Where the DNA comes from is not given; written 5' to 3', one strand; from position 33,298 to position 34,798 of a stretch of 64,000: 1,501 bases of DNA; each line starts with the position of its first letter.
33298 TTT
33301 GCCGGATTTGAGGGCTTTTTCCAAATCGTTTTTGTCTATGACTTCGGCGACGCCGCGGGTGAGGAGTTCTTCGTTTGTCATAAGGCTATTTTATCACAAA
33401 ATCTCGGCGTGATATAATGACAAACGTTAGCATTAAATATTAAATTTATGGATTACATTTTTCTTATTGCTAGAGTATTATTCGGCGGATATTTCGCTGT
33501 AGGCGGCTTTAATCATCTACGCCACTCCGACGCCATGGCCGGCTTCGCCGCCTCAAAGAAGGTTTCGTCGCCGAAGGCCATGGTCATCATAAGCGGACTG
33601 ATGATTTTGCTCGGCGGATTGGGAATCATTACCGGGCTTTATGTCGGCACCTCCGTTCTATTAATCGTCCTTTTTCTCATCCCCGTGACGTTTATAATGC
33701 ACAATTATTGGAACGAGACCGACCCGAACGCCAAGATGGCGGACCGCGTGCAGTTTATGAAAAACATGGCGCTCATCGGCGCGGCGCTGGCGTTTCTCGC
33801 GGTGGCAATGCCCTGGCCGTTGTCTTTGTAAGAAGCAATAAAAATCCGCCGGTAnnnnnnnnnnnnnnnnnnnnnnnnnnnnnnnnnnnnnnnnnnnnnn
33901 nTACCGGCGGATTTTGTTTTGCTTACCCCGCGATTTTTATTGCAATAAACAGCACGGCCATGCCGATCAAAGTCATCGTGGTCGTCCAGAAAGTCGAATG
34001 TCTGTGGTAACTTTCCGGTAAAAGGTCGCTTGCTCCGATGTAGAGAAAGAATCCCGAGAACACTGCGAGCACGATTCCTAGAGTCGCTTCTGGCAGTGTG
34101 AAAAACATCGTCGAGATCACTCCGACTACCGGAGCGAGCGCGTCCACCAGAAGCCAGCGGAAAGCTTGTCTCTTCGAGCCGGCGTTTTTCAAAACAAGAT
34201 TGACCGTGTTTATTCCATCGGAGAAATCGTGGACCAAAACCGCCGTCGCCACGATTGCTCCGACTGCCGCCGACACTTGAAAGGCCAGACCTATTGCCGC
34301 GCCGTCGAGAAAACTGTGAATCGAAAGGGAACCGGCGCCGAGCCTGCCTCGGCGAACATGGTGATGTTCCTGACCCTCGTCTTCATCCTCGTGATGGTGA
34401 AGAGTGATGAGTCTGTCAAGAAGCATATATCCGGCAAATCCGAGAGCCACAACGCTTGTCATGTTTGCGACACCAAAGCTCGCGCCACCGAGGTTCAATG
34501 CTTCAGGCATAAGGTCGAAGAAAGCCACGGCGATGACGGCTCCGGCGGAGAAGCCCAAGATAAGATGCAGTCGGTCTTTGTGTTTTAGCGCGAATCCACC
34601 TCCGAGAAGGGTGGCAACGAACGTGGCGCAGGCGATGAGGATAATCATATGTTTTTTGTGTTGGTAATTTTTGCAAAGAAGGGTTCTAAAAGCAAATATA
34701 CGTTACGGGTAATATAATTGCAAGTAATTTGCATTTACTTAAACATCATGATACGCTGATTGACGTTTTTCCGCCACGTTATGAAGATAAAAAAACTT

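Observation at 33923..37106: Metal-homeostasis island: ZIP importer, nicotianamine-synthase-like enzyme, Fur/Zur regulator, YibE/F membrane protein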

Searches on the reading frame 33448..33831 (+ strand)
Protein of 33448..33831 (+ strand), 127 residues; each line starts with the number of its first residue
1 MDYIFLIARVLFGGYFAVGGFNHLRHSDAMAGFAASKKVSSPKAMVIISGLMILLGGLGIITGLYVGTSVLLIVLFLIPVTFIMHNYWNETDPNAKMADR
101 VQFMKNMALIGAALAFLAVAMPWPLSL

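Call 3: search_protein_families(library=pfam, proteins=[window:33448-33831:+], max_evalue=0.01)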
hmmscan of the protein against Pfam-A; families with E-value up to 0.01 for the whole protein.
window:33448-33831:+ (127 aa): 3 families
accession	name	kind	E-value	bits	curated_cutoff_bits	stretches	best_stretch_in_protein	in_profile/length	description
PF07681.17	DoxX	-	1e-09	39.3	23.6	1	5-85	2-84/85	DoxX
PF05514.17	HR_lesion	-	7.5e-06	26.6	22.6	1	53-118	73-137/138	HR-like lesion-inducing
PF07291.16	MauE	-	0.0067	17.2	27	0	1-114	1-123/128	Methylamine utilisation protein MauE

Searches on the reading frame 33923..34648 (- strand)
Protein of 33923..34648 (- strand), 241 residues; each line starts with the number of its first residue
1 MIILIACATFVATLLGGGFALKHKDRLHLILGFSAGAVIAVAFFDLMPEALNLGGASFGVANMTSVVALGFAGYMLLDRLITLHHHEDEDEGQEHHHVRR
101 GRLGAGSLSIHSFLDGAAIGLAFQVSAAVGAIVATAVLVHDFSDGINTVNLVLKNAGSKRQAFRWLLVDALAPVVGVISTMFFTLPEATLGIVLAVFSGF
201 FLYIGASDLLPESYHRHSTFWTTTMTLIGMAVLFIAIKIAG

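Call 3: search_protein_families(library=pfam, proteins=[window:33923-34648:-], max_evalue=0.01)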
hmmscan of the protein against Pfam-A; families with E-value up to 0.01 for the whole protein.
window:33923-34648:- (241 aa): 1 family
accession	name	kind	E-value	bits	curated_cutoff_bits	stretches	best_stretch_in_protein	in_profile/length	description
PF02535.28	Zip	-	1e-22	81.2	35.1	2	107-234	184-320/323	ZIP Zinc transporter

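Call 4: search_protein_families(library=ncbifam, proteins=[window:33923-34648:-], max_evalue=0.01)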
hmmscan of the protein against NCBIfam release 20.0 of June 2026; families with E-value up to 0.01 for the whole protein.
window:33923-34648:- (241 aa): 1 family
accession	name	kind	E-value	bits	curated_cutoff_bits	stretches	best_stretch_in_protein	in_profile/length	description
NF003243.0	PRK04201.1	equivalog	1e-24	87.2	252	1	5-237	15-262/266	zinc transporter ZupT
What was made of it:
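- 33923..34648 (-): ZIP-family metal importer (241 aa) with a His-rich cytoplasmic loop. The NCBIfam ZupT model scores 87 bits, below its 252-bit cutoff (calls 3, 4).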
